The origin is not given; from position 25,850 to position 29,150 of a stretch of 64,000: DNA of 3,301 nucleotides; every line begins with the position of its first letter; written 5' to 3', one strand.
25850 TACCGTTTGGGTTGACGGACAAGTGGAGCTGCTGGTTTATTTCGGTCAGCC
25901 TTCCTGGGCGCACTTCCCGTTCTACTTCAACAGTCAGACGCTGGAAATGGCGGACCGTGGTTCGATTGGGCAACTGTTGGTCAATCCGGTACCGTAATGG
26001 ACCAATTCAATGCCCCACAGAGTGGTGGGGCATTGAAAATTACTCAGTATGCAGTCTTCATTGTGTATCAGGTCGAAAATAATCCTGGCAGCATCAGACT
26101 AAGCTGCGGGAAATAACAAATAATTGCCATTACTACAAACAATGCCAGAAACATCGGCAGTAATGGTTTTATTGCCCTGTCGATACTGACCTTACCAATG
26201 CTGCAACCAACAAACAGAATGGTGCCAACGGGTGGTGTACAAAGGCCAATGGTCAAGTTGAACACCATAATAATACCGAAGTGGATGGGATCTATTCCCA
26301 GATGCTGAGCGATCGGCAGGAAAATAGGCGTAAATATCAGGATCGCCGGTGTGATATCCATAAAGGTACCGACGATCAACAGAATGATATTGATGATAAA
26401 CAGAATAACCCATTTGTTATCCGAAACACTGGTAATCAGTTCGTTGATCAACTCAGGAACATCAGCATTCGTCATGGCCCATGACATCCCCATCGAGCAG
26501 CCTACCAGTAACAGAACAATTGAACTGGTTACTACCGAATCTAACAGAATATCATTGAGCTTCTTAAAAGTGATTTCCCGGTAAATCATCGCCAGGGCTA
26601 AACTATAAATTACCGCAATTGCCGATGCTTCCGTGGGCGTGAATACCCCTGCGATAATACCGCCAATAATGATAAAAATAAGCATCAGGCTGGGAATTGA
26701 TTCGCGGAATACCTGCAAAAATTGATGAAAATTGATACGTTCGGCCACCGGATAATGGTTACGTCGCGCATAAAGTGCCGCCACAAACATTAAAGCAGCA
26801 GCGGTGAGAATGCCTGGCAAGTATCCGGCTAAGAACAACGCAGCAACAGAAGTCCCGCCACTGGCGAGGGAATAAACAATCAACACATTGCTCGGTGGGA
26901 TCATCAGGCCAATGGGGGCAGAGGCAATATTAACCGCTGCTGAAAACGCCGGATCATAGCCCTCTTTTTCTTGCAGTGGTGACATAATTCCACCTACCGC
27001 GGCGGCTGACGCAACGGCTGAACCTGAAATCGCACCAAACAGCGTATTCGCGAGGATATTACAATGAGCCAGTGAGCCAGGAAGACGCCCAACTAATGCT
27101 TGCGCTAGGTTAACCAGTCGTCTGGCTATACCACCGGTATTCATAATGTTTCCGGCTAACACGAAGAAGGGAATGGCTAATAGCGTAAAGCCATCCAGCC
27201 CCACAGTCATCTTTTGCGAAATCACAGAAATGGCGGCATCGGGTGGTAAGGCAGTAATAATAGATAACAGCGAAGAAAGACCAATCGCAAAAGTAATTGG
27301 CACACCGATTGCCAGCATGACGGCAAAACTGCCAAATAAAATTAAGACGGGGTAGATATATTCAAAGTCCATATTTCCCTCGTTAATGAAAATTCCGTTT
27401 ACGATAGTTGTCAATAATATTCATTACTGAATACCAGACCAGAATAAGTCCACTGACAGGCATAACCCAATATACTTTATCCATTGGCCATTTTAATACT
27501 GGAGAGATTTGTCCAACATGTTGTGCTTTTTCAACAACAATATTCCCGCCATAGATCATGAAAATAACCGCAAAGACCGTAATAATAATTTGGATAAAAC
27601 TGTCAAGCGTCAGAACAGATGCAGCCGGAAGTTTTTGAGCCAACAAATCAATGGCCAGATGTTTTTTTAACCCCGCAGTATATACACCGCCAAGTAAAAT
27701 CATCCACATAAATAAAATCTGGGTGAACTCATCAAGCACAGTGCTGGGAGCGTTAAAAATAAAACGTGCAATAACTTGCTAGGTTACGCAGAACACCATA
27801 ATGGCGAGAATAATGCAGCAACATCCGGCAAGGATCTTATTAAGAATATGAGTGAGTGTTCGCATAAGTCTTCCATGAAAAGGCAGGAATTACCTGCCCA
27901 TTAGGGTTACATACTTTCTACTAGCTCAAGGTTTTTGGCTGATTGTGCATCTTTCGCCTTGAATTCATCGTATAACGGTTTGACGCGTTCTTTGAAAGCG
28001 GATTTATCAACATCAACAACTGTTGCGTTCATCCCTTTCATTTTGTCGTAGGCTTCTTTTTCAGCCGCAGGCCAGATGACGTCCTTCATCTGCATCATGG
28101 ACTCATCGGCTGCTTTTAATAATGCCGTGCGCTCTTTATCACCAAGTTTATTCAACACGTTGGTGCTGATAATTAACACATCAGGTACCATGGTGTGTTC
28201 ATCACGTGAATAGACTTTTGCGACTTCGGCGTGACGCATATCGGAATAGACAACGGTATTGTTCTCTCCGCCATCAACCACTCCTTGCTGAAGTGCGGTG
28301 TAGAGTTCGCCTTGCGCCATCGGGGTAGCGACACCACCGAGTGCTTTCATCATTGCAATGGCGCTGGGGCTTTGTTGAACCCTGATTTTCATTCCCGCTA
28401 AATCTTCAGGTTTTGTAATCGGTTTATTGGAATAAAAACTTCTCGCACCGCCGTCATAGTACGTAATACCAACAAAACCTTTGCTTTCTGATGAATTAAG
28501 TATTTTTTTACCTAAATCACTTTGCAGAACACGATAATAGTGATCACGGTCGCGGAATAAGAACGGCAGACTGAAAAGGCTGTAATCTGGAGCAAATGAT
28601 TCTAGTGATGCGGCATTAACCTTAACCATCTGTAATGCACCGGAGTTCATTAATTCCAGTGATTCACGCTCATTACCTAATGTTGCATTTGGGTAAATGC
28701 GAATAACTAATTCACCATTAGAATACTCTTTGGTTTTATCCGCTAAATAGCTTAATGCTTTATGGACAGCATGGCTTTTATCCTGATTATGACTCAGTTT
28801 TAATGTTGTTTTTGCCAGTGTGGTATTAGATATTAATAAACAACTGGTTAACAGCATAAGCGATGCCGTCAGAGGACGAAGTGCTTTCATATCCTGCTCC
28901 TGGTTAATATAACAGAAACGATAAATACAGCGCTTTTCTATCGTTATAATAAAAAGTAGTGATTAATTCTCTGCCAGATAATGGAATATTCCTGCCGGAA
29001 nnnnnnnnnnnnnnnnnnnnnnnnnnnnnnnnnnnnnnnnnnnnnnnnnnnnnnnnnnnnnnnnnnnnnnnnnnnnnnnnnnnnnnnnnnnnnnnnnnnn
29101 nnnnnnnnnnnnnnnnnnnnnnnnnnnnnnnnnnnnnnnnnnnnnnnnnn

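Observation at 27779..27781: In-frame amber codon interrupts the TRAP small-permease gene dctQ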

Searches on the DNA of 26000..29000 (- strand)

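Call 5: search_dna_similar(query=window:26000-29000:-, collection=ecoli_genomes, mode=near, max_rows=10)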
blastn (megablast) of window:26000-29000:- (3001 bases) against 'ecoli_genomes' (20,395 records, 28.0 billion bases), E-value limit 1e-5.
Records with a match: 2594; places in all: 2651; records where one place covers at least 80% of the query: 1207.
Genomes with a match: 2594 of 5426; with a place that covers at least 80% of the query: 1207. Places per genome that has any: lowest 1, median 1, highest 2. On chromosomes: 2649 places; on plasmids: 2.
Best place of each record, by identity: >=99% 41; 95-99% 1169; 80-90% 15; 60-80% 1369.
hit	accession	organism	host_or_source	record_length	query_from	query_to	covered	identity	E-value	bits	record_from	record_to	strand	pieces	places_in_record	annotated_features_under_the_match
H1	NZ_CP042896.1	Escherichia coli strain CFSAN061771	missing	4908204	1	3001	100%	100.0%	0e+0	5537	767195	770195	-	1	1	TRAP transporter large permease | TRAP transporter substrate-binding protein | TRAP transporter small permease | Ldh family oxidoreductase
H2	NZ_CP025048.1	Escherichia coli strain SC516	Chicken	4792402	1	3001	100%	100.0%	0e+0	5537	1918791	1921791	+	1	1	TRAP transporter large permease | TRAP transporter substrate-binding protein | TRAP transporter small permease | Ldh family oxidoreductase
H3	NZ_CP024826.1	Escherichia coli strain CREC-544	Homo sapiens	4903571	1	3001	100%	100.0%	0e+0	5537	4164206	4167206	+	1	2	TRAP transporter large permease | TRAP transporter substrate-binding protein | TRAP transporter small permease | Ldh family oxidoreductase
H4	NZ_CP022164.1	Escherichia coli strain M160133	Homo sapiens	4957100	1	3001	100%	100.0%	0e+0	5537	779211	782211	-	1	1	TRAP transporter large permease | TRAP transporter substrate-binding protein | TRAP transporter small permease | Ldh family oxidoreductase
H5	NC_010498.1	Escherichia coli SMS-3-5 strain SMS-3-5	-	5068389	1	3001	100%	100.0%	0e+0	5537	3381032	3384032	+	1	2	TRAP transporter large permease | TRAP transporter substrate-binding protein | TRAP transporter small permease | Ldh family oxidoreductase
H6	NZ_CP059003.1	Escherichia coli strain 2D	Homo sapiens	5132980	1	3001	100%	100.0%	0e+0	5537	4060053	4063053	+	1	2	TRAP transporter large permease | TRAP transporter substrate-binding protein | TRAP transporter small permease | Ldh family oxidoreductase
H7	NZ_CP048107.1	Escherichia coli strain 201609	Homo sapiens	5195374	1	3001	100%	100.0%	0e+0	5537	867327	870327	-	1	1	TRAP transporter large permease | TRAP transporter substrate-binding protein | TRAP transporter small permease | Ldh family oxidoreductase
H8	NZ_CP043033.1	Escherichia coli strain XDL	Homo sapiens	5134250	1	3001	100%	100.0%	0e+0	5537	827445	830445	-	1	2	TRAP transporter large permease | TRAP transporter substrate-binding protein | TRAP transporter small permease | Ldh family oxidoreductase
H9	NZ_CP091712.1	Escherichia coli strain KFu014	river water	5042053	1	3001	100%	100.0%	0e+0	5537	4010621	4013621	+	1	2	TRAP transporter large permease | TRAP transporter substrate-binding protein | TRAP transporter small permease | Ldh family oxidoreductase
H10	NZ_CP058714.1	Escherichia coli strain M172-1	Manis javanica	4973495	1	3001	100%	100.0%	0e+0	5537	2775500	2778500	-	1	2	TRAP transporter large permease | TRAP transporter substrate-binding protein | TRAP transporter small permease | Ldh family oxidoreductase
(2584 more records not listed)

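Call 7: get_annotated_region(hit=H5, flank=8000)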
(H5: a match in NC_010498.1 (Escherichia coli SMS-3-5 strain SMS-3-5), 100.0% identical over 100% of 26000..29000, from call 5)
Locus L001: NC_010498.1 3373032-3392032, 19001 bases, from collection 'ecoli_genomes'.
description: Escherichia coli SMS-3-5, complete sequence
organism: Escherichia coli SMS-3-5 strain SMS-3-5 (NCBI taxid 439855)
replicon: chromosome; assembly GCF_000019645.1
host: -; source: -; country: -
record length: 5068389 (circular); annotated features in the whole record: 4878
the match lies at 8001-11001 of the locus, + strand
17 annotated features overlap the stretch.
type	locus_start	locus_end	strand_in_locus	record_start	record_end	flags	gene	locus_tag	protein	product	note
CDS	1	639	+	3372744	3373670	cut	yqhG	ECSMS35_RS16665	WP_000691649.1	YbjP/YqhG family protein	-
CDS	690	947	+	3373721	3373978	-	yqhH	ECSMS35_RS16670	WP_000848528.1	lipoprotein YqhH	-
CDS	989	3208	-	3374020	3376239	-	ygiQ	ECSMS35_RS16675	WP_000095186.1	YgiQ family radical SAM protein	-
CDS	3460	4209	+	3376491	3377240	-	-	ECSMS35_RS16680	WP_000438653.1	FadR/GntR family transcriptional regulator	-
CDS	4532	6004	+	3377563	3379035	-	-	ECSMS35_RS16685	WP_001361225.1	mannitol dehydrogenase family protein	-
CDS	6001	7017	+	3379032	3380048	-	-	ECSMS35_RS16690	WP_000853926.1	zinc-binding alcohol dehydrogenase family protein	-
CDS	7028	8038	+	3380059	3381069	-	-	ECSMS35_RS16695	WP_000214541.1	Ldh family oxidoreductase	-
CDS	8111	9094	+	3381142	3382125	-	-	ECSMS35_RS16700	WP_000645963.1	TRAP transporter substrate-binding protein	-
CDS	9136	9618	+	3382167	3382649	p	-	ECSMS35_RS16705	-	TRAP transporter small permease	internal stop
CDS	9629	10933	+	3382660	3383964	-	-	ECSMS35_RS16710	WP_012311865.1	TRAP transporter large permease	-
CDS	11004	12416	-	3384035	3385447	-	ftsP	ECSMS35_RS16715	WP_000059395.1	cell division protein FtsP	-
CDS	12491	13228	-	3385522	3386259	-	plsC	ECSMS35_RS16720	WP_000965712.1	1-acylglycerol-3-phosphate O-acyltransferase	-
CDS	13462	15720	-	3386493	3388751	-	parC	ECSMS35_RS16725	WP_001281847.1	DNA topoisomerase IV subunit A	-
CDS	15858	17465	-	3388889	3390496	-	ygiS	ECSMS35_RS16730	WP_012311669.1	ABC transporter substrate-binding protein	-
CDS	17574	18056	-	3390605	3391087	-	ygiV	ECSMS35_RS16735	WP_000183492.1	AraC family transcriptional regulator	-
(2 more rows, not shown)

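Call 8: get_annotated_region(hit=H1, flank=1000)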
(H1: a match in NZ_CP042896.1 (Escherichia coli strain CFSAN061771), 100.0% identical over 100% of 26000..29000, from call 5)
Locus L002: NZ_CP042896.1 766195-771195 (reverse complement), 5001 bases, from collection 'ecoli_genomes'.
description: Escherichia coli strain CFSAN061771 chromosome, complete genome
organism: Escherichia coli strain CFSAN061771 (NCBI taxid 562)
replicon: chromosome; assembly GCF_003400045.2
host: missing; source: raw milk cheese; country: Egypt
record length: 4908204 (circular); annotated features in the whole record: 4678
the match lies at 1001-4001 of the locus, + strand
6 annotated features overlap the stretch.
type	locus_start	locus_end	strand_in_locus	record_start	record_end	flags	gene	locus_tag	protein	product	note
CDS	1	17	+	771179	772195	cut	-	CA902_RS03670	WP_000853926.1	zinc-binding alcohol dehydrogenase family protein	-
CDS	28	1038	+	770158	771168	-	-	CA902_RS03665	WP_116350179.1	Ldh family oxidoreductase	-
CDS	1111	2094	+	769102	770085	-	-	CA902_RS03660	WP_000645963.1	TRAP transporter substrate-binding protein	-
CDS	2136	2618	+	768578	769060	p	-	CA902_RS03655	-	TRAP transporter small permease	internal stop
CDS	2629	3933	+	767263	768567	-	-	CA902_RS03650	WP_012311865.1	TRAP transporter large permease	-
CDS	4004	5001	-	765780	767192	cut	ftsP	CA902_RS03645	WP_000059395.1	cell division protein FtsP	-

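Call 9: search_dna_similar(query=window:27383-27865:-, collection=ecoli_genomes, mode=near, max_rows=40, rows=spread)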
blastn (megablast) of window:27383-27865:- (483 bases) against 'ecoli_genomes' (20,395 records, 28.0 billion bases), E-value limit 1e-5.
Records with a match: 1207; places in all: 1208; records where one place covers at least 80% of the query: 1207.
Genomes with a match: 1207 of 5426; with a place that covers at least 80% of the query: 1207. Places per genome that has any: lowest 1, median 1, highest 2. On chromosomes: 1207 places; on plasmids: 1.
Best place of each record, by identity: >=99% 680; 95-99% 527.
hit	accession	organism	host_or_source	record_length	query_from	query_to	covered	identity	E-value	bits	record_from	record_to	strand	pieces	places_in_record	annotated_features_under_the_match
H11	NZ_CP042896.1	Escherichia coli strain CFSAN061771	missing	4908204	1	483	100%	100.0%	0e+0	893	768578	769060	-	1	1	TRAP transporter small permease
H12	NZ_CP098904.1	Escherichia coli strain CUVET19-1396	Canis lupus familiaris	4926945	1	483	100%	100.0%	0e+0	893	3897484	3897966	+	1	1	TRAP transporter small permease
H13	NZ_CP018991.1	Escherichia coli strain Ecol_AZ146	Homo sapiens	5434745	1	483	100%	99.6%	0e+0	881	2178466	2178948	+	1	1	TRAP transporter small permease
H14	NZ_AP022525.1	Escherichia coli strain THO-003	Homo sapiens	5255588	1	483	100%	99.6%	0e+0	881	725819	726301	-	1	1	TRAP transporter small permease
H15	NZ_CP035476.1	Escherichia coli strain U12A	Homo sapiens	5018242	1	483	100%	99.6%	0e+0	881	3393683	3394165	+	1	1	TRAP transporter small permease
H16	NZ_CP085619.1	Escherichia coli strain EC32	Homo sapiens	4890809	1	483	100%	99.6%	0e+0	881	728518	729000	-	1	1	TRAP transporter small permease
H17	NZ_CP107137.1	Escherichia coli strain S5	human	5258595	1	483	100%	99.6%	0e+0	881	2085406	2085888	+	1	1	TRAP transporter small permease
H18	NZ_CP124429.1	Escherichia coli strain AVS0051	environmental: river/lake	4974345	1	483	100%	99.6%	0e+0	881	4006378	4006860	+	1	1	TRAP transporter small permease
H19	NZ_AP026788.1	Escherichia coli strain IPCEC42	Homo sapiens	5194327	1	483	100%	99.6%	0e+0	881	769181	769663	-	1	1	TRAP transporter small permease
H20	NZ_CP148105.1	Escherichia coli strain Nissle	missing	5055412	1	483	100%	99.6%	0e+0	881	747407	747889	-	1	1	TRAP transporter small permease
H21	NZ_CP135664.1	Escherichia coli strain TUM9975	missing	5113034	1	483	100%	99.6%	0e+0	881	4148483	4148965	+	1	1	TRAP transporter small permease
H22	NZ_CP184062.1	Escherichia coli strain 1448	Homo sapiens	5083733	1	483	100%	99.6%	0e+0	881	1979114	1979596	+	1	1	TRAP transporter small permease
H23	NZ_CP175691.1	Escherichia coli strain 18AR0845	Homo sapiens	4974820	1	483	100%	99.6%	0e+0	881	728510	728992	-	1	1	TRAP transporter small permease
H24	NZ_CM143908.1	Escherichia coli strain E05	Homo sapiens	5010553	1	483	100%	99.6%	0e+0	881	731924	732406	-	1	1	TRAP transporter small permease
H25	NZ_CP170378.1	Escherichia coli strain 1428_w1_hybrid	Homo sapiens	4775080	1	483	100%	99.6%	0e+0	881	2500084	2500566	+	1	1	TRAP transporter small permease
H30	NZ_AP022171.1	Escherichia coli strain WP5-S18-ESBL-09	-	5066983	1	483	100%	99.2%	0e+0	870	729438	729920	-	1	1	TRAP transporter small permease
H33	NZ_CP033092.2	Escherichia coli DSM 30083 = JCM 1649 = ATCC 11775 strain ...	-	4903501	1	483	100%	99.0%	0e+0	865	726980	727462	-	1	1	TRAP transporter small permease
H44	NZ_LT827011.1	Escherichia coli O127:H6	Homo sapiens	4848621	1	483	100%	98.8%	0e+0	859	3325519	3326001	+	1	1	TRAP transporter small permease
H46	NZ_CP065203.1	Escherichia coli strain EC-10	Gallus gallus domesticus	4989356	1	483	100%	97.1%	0e+0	815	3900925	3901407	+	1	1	TRAP transporter small permease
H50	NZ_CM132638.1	Escherichia coli strain ESBLEC_MG32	Homo sapiens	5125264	1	483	100%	96.5%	0e+0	798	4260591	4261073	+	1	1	TRAP transporter small permease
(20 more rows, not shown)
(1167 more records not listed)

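Call 10: get_annotated_region(hit=H20, flank=300)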
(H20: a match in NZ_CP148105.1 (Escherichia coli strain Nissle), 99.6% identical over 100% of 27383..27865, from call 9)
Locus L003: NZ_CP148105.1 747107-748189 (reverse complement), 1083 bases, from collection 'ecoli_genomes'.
description: Escherichia coli strain Nissle chromosome, complete genome
organism: Escherichia coli strain Nissle (NCBI taxid 562)
replicon: chromosome; assembly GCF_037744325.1
host: missing; source: -; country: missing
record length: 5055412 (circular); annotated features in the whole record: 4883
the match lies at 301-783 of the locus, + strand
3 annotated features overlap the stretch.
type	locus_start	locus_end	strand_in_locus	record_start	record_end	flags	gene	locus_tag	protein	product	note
CDS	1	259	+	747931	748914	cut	-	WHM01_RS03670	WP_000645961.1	TRAP transporter substrate-binding protein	-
CDS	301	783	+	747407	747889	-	-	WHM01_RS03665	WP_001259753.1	TRAP transporter small permease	-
CDS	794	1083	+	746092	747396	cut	-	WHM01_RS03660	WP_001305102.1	TRAP transporter large permease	-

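Call 11: get_annotated_region(hit=H33, flank=300)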
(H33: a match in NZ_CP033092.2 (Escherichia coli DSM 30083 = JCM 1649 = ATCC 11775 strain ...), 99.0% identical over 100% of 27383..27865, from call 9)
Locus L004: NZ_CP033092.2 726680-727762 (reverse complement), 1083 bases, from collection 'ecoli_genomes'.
description: Escherichia coli DSM 30083 = JCM 1649 = ATCC 11775 chromosome, complete genome
organism: Escherichia coli DSM 30083 = JCM 1649 = ATCC 11775 strain ATCC 11775 (NCBI taxid 866789)
replicon: chromosome; assembly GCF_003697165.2
host: -; source: -; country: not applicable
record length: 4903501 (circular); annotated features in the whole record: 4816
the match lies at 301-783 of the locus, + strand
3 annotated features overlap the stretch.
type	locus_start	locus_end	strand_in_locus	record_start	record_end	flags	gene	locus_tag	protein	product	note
CDS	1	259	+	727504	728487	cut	-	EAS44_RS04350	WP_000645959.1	TRAP transporter substrate-binding protein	-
CDS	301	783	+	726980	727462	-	-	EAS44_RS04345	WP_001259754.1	TRAP transporter small permease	-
CDS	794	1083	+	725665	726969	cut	-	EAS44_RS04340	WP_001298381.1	TRAP transporter large permease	-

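Call 12: get_annotated_region(hit=H44, flank=300)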
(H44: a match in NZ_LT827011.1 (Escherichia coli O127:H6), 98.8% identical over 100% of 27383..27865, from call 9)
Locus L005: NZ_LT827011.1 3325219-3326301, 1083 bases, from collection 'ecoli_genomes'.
description: Escherichia coli O127:H6 isolate EPEC E2348/69 variety 2 chromosome 1, complete sequence
organism: Escherichia coli O127:H6 (NCBI taxid 168807)
replicon: chromosome; assembly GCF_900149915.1
host: Homo sapiens; source: Sanger Centre via Imperial College; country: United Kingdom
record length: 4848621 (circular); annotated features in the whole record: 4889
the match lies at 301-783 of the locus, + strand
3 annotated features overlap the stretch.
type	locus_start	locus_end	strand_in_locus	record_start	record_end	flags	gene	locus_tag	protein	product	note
CDS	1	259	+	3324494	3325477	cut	-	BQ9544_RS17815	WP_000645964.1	TRAP transporter substrate-binding protein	-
CDS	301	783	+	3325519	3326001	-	-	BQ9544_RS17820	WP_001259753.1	TRAP transporter small permease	-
CDS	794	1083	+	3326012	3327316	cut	-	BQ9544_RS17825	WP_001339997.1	TRAP transporter large permease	-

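Call 13: get_annotated_region(hit=H46, flank=300)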
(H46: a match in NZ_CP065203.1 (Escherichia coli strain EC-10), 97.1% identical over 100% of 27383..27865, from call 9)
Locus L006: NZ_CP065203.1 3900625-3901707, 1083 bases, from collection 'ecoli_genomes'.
description: Escherichia coli strain EC-10 chromosome, complete genome
organism: Escherichia coli strain EC-10 (NCBI taxid 562)
replicon: chromosome; assembly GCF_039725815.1
host: Gallus gallus domesticus; source: cloaca; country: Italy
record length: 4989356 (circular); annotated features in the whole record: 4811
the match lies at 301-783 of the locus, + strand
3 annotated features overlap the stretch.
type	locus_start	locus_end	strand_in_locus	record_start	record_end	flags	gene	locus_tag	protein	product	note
CDS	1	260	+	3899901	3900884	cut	-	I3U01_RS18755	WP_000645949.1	TRAP transporter substrate-binding protein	-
CDS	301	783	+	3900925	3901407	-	-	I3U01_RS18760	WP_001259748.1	TRAP transporter small permease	-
CDS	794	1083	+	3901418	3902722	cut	-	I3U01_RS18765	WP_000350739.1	TRAP transporter large permease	-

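Call 14: get_annotated_region(hit=H50, flank=300)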
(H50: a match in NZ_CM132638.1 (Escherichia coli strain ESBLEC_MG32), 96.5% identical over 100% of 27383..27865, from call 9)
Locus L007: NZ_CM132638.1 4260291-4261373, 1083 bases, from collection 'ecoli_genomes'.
description: Escherichia coli strain ESBLEC_MG32 chromosome, whole genome shotgun sequence
organism: Escherichia coli strain ESBLEC_MG32 (NCBI taxid 562)
replicon: chromosome; assembly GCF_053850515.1
host: Homo sapiens; source: Rectal swab; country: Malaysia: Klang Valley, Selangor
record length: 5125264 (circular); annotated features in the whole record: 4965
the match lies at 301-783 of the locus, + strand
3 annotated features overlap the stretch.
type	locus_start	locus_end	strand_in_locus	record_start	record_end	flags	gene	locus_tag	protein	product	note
CDS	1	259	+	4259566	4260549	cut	-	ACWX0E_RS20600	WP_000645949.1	TRAP transporter substrate-binding protein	-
CDS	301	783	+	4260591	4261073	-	-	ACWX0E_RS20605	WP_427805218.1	TRAP transporter small permease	-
CDS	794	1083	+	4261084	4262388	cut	-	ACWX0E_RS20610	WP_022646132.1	TRAP transporter large permease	-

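Call 15: get_annotated_region(hit=H30, flank=300)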
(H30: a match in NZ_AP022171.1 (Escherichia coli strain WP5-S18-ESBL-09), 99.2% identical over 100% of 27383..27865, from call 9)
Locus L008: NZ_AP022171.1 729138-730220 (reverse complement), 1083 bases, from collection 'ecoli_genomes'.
description: Escherichia coli strain WP5-S18-ESBL-09 chromosome, complete genome
organism: Escherichia coli strain WP5-S18-ESBL-09 (NCBI taxid 562)
replicon: chromosome; assembly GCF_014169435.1
host: -; source: -; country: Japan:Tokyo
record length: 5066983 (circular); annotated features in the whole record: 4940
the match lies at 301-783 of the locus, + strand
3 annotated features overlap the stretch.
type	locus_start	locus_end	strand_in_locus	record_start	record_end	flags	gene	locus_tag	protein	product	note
CDS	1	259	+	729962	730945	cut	-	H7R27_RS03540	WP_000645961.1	TRAP transporter substrate-binding protein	-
CDS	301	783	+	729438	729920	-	-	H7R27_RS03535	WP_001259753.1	TRAP transporter small permease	-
CDS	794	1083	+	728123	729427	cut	-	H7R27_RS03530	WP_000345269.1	TRAP transporter large permease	-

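Call 18: search_dna_similar(query=window:27740-27820:-, collection=ecoli_genomes, mode=near, max_rows=60, rows=best)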
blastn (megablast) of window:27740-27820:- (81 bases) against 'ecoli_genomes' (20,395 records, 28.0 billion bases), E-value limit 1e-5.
Records with a match: 1207; places in all: 1208; records where one place covers at least 80% of the query: 1207.
Genomes with a match: 1207 of 5426; with a place that covers at least 80% of the query: 1207. Places per genome that has any: lowest 1, median 1, highest 2. On chromosomes: 1207 places; on plasmids: 1.
Best place of each record, by identity: >=99% 38; 95-99% 1169.
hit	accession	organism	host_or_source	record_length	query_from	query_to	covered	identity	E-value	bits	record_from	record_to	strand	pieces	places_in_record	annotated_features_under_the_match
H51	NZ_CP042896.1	Escherichia coli strain CFSAN061771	missing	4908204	1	81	100%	100.0%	6e-34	150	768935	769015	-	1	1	TRAP transporter small permease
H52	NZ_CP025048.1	Escherichia coli strain SC516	Chicken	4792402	1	81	100%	100.0%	6e-34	150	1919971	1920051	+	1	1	TRAP transporter small permease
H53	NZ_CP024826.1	Escherichia coli strain CREC-544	Homo sapiens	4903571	1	81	100%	100.0%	6e-34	150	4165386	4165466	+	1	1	TRAP transporter small permease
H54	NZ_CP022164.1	Escherichia coli strain M160133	Homo sapiens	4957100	1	81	100%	100.0%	6e-34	150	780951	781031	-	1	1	TRAP transporter small permease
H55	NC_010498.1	Escherichia coli SMS-3-5 strain SMS-3-5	-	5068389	1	81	100%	100.0%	6e-34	150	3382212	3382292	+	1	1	TRAP transporter small permease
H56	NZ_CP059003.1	Escherichia coli strain 2D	Homo sapiens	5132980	1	81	100%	100.0%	6e-34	150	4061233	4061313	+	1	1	TRAP transporter small permease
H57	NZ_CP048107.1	Escherichia coli strain 201609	Homo sapiens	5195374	1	81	100%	100.0%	6e-34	150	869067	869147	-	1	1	TRAP transporter small permease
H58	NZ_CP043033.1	Escherichia coli strain XDL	Homo sapiens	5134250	1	81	100%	100.0%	6e-34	150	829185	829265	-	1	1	TRAP transporter small permease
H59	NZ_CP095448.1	Escherichia coli strain LS45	chicken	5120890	1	81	100%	100.0%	6e-34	150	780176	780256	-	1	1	TRAP transporter small permease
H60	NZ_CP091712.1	Escherichia coli strain KFu014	river water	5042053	1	81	100%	100.0%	6e-34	150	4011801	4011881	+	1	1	TRAP transporter small permease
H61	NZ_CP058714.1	Escherichia coli strain M172-1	Manis javanica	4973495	1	81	100%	100.0%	6e-34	150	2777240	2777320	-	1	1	TRAP transporter small permease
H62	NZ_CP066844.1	Escherichia coli strain Z30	Homo sapiens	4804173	1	81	100%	100.0%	6e-34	150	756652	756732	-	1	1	TRAP transporter small permease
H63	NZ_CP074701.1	Escherichia coli strain 702/18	Homo sapiens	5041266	1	81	100%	100.0%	6e-34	150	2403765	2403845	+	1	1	TRAP transporter small permease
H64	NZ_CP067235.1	Escherichia coli strain SBF22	surface water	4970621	1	81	100%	100.0%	6e-34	150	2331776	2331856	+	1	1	TRAP transporter small permease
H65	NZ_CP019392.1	Escherichia coli strain XH992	Homo sapiens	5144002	1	81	100%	100.0%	6e-34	150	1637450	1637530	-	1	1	TRAP transporter small permease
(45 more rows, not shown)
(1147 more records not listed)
